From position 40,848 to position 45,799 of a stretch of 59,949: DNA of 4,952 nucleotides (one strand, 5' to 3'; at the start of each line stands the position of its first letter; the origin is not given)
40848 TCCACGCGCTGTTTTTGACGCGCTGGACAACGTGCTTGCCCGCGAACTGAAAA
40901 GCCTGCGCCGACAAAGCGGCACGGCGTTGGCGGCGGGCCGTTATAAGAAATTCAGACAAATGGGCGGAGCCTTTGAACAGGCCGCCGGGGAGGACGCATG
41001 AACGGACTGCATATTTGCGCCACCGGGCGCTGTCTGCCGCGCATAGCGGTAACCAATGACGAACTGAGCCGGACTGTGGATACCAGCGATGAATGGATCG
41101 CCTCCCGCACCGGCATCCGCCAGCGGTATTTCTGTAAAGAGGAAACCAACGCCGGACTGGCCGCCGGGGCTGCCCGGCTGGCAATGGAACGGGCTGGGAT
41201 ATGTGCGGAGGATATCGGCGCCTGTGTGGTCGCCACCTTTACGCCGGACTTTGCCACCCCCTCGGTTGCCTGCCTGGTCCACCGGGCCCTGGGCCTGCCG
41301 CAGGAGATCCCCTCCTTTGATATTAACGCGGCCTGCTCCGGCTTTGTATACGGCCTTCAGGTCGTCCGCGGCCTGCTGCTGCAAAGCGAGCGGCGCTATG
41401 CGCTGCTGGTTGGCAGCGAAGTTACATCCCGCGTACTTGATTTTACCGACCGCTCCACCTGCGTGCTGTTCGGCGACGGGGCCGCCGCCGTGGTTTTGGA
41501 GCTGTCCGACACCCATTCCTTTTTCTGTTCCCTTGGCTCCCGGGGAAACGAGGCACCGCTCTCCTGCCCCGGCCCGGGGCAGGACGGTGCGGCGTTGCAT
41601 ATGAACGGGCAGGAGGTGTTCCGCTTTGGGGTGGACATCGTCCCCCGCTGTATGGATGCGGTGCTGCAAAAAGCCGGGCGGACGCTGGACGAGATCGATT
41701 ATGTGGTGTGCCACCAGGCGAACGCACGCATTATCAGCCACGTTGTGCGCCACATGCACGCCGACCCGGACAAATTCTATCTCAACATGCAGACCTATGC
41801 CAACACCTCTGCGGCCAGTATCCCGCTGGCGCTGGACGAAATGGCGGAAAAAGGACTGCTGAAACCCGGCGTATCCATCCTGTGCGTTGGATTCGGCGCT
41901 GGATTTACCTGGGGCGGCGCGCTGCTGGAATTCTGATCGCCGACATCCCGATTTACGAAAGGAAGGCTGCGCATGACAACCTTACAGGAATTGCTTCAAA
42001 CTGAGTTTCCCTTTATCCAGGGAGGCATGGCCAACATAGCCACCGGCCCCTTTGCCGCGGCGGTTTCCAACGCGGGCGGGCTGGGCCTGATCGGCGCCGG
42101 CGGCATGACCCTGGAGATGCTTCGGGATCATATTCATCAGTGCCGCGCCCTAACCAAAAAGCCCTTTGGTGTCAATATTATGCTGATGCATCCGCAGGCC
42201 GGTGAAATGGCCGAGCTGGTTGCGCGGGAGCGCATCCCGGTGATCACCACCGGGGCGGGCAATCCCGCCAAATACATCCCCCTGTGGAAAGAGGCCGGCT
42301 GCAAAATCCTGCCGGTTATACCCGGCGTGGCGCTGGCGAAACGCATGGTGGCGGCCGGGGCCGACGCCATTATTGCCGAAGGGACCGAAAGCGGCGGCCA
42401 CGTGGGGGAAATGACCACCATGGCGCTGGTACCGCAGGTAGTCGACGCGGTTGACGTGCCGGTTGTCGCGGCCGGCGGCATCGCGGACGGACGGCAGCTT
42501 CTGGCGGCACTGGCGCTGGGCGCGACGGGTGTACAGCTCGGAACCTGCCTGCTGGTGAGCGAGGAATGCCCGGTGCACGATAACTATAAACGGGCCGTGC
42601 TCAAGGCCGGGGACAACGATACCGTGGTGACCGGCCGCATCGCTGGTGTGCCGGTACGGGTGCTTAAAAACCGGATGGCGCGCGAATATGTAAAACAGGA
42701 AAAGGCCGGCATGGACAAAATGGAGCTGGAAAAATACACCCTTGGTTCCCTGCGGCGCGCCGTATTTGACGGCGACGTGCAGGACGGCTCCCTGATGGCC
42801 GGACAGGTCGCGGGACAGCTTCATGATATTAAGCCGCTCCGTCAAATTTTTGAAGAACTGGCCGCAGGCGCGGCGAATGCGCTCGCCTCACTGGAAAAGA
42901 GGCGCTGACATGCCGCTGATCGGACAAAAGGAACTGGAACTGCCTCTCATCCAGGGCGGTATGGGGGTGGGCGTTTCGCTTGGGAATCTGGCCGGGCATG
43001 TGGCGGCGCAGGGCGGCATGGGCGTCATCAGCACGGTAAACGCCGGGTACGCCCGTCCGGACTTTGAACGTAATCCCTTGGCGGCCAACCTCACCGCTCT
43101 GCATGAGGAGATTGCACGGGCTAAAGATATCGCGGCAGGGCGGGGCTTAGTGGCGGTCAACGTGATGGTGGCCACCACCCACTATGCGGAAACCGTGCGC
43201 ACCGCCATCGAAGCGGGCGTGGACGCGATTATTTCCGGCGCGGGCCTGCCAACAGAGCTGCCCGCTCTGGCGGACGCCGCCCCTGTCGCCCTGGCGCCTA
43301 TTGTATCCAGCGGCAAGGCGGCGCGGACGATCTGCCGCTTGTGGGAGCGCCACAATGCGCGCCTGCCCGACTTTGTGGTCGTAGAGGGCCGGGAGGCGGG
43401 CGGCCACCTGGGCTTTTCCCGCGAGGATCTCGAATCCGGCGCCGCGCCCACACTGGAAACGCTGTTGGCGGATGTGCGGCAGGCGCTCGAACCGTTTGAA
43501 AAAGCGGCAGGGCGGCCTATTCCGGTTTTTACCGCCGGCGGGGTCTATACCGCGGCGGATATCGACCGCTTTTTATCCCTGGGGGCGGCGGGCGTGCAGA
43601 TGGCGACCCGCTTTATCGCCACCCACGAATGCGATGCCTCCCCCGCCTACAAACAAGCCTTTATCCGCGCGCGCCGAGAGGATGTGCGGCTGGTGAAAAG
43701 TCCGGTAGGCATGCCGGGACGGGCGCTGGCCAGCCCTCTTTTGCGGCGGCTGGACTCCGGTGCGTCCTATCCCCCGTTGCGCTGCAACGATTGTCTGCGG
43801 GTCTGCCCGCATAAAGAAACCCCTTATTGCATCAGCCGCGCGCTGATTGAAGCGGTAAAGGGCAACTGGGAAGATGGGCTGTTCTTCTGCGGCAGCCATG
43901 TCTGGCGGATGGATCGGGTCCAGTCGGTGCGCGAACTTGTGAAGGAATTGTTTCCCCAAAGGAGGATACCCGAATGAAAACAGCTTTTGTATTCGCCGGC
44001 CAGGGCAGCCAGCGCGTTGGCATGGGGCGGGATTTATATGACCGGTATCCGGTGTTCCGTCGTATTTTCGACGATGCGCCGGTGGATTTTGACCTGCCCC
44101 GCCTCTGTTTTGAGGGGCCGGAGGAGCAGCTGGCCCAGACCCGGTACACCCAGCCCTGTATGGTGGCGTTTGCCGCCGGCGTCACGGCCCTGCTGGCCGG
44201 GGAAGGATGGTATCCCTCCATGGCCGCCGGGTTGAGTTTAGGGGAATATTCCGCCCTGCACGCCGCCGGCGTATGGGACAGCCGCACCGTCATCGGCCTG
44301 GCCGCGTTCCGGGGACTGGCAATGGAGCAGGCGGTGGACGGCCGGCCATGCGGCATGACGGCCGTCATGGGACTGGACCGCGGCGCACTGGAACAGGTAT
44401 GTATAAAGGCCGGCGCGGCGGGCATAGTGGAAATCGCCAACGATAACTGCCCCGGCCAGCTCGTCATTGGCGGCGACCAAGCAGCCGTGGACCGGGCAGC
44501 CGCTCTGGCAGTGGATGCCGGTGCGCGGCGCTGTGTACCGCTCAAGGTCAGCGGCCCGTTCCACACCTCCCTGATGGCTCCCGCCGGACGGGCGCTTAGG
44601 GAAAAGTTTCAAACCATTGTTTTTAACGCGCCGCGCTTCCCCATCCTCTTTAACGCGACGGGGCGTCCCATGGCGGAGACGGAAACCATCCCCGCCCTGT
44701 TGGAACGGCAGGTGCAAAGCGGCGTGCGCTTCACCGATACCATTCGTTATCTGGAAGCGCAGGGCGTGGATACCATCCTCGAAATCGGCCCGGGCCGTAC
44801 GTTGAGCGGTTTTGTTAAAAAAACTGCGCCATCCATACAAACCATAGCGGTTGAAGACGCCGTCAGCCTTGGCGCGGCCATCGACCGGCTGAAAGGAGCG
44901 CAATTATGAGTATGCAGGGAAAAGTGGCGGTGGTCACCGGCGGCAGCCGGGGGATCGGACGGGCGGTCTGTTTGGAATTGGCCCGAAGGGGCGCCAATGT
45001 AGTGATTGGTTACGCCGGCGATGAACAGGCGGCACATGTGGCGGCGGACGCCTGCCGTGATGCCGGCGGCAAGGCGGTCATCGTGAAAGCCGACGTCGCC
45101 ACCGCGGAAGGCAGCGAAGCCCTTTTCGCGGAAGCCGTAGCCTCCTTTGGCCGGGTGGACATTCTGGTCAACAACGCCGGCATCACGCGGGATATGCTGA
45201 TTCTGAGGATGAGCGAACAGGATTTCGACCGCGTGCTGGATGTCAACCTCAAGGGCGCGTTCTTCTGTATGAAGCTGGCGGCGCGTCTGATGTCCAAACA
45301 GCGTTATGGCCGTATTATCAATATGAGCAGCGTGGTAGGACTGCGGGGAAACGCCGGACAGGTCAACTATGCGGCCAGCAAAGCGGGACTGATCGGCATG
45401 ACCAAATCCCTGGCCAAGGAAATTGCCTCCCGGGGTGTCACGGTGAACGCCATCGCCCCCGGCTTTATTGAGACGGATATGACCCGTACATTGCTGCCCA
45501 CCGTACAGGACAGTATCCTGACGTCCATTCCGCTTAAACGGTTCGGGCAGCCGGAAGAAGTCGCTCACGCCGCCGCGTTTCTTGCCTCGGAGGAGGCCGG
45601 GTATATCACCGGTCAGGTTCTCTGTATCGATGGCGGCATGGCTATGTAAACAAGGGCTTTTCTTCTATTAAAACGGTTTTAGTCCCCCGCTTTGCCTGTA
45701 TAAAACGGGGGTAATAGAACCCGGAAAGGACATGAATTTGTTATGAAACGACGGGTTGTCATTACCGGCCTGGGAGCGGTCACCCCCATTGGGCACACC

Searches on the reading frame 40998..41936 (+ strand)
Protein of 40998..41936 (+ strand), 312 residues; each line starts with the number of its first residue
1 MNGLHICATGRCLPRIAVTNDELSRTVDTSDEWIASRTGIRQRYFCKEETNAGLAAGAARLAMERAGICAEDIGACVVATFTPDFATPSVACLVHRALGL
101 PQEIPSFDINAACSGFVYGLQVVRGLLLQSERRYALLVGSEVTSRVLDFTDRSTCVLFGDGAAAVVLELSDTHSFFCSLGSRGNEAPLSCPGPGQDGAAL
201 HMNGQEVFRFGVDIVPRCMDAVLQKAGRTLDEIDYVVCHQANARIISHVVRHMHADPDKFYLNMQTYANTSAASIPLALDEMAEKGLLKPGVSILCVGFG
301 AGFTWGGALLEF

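Call 68: search_protein_families(library=pfam, proteins=[window:40998-41936:+], max_evalue=0.00001)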
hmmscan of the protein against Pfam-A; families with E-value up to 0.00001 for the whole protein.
window:40998-41936:+ (312 aa): 3 families
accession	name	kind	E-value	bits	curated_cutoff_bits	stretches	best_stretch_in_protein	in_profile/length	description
PF08541.16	ACP_syn_III_C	-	3.2e-33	114.2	26.6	1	223-311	1-89/90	3-Oxoacyl-[acyl-carrier-protein (ACP)] synthase III C terminal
PF08545.16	ACP_syn_III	-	3.6e-26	91.3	24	1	107-174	1-68/80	3-Oxoacyl-[acyl-carrier-protein (ACP)] synthase III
PF08392.18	FAE1_CUT1_RppA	-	5e-07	29.8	27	1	47-169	80-205/290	FAE1/Type III polyketide synthase-like protein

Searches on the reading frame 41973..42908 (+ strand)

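Call 68: search_protein_families(library=pfam, proteins=[window:41973-42908:+], max_evalue=0.00001)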
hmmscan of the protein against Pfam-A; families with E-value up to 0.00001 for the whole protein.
window:41973-42908:+ (311 aa): 4 families
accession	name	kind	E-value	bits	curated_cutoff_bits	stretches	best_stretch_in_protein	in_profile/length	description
PF03060.21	NMO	-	1e-71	242.5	28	2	81-297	107-329/331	Nitronate monooxygenase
PF00478.31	IMPDH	-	1.5e-07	31.2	25.6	0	138-202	184-248/345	IMP dehydrogenase / GMP reductase domain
PF01070.24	FMN_dh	-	1.5e-07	31.2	24.9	1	122-194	232-306/350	FMN-dependent dehydrogenase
PF05690.20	ThiG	-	2.3e-06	27.6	23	1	109-199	123-213/247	Thiazole biosynthesis protein ThiG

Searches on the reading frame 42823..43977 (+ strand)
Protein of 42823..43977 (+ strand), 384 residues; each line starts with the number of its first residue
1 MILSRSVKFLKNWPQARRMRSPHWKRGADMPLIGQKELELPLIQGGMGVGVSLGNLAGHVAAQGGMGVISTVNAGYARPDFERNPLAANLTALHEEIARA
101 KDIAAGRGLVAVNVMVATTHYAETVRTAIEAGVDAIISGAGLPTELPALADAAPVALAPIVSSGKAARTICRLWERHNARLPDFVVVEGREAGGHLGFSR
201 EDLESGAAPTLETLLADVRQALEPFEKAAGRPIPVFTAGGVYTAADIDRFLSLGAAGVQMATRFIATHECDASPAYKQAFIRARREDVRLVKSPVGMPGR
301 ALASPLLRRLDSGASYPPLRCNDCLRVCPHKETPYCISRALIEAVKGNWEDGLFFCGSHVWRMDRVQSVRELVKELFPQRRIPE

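Call 68: search_protein_families(library=pfam, proteins=[window:42823-43977:+], max_evalue=0.00001)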
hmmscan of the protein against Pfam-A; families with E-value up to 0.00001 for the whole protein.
window:42823-43977:+ (384 aa): 1 family
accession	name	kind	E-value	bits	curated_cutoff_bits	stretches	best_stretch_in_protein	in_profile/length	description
PF03060.21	NMO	-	6e-52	177.5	28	1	36-377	8-329/331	Nitronate monooxygenase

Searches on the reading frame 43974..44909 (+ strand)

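Call 68: search_protein_families(library=pfam, proteins=[window:43974-44909:+], max_evalue=0.00001)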
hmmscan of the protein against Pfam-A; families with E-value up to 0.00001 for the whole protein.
window:43974-44909:+ (311 aa): 1 family
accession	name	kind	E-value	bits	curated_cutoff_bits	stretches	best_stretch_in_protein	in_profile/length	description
PF00698.26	Acyl_transf_1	-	1.9e-30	106.9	32.7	1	5-296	2-290/319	Acyl transferase domain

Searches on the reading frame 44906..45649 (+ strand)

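Call 68: search_protein_families(library=pfam, proteins=[window:44906-45649:+], max_evalue=0.00001)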
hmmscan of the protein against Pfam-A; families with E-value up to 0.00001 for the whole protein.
window:44906-45649:+ (247 aa): 3 families
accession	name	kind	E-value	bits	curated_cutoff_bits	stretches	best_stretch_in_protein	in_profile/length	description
PF13561.12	adh_short_C2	-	8.2e-71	238.7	27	1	15-245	6-235/236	Enoyl-(Acyl carrier protein) reductase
PF00106.31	adh_short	-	6.2e-64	215.5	26.6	1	6-197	1-191/195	short chain dehydrogenase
PF08659.16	KR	-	1.2e-19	71.4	22.6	1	9-184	4-174/180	KR domain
